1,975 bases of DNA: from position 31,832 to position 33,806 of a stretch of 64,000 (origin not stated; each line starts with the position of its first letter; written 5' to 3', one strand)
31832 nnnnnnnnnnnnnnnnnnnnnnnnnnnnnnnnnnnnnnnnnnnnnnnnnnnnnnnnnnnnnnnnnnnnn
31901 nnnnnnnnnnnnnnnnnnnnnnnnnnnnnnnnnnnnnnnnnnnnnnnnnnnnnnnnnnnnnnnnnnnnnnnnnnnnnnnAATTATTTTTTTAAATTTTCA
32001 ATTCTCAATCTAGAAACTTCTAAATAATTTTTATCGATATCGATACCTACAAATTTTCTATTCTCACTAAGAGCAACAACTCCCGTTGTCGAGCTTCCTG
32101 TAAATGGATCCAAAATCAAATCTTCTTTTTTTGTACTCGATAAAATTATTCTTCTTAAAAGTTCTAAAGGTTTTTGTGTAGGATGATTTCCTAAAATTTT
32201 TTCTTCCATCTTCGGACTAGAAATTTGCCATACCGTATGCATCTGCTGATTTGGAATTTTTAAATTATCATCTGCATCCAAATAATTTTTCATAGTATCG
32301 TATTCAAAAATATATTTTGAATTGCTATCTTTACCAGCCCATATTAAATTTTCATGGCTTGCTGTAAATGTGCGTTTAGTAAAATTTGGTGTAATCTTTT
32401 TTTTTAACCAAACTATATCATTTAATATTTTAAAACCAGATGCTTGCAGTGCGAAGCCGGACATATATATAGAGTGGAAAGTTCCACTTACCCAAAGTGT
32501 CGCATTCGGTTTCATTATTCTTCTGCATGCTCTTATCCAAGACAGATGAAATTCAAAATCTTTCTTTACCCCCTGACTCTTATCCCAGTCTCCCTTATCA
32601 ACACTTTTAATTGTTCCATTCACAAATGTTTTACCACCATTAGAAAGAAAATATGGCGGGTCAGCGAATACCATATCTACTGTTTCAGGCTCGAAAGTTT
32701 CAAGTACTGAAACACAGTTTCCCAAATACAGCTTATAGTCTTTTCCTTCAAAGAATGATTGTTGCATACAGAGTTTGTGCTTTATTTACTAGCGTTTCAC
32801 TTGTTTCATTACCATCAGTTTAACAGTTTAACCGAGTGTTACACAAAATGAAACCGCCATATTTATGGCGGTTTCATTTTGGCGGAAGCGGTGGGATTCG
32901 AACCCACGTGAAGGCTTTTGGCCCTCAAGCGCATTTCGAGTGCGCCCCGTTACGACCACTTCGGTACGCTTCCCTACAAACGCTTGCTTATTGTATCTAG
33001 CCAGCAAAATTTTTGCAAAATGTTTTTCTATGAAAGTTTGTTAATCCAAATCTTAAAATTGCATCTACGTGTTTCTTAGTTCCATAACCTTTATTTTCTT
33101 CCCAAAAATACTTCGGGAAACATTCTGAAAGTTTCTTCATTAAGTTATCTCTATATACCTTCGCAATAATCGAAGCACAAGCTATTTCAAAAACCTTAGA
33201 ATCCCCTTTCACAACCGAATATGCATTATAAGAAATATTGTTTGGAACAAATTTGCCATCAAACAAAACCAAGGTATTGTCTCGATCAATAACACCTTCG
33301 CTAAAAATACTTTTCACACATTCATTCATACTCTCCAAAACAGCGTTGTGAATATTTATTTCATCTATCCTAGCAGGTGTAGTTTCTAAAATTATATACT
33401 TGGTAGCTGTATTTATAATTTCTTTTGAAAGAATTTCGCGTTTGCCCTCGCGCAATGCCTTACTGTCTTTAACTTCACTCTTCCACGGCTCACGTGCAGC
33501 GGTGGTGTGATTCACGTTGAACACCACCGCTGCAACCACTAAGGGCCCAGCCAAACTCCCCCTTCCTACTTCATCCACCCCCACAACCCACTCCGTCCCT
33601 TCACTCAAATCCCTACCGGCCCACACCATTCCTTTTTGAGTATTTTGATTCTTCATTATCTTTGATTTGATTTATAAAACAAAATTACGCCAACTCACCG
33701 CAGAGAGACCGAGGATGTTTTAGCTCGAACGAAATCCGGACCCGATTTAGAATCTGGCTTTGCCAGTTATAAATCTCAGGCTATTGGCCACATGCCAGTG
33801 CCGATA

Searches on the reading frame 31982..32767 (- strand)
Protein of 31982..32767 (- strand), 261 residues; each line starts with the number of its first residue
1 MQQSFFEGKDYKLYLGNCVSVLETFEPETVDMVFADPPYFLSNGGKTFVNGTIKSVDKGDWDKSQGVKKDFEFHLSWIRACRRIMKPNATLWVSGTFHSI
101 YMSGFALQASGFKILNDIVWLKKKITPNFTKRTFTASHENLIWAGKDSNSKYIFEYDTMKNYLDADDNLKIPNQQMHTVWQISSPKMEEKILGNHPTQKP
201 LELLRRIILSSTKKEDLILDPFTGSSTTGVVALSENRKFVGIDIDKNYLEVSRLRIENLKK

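Call 7: search_protein_families(library=pfam, proteins=[window:31982-32767:-], max_evalue=0.01)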
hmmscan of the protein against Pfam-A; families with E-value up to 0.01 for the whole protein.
window:31982-32767:- (261 aa): 3 families
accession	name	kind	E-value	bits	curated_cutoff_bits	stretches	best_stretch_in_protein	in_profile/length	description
PF01555.25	N6_N4_Mtase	-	1.1e-55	189.4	26.7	1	30-252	1-219/221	DNA methylase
PF03602.21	Cons_hypoth95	-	0.00048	20.3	24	0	214-260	41-88/182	Conserved hypothetical protein 95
PF13847.12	Methyltransf_31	-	0.0045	17.1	27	0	214-259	3-51/145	Methyltransferase domain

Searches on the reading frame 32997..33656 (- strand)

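Call 7: search_protein_families(library=pfam, proteins=[window:32997-33656:-], max_evalue=0.01)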
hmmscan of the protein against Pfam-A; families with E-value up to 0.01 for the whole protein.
window:32997-33656:- (219 aa): 1 family
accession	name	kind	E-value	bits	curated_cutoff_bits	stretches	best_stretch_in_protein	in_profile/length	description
PF01351.25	RNase_HII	-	4.2e-36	125.2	25.8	1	25-215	1-198/199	Ribonuclease HII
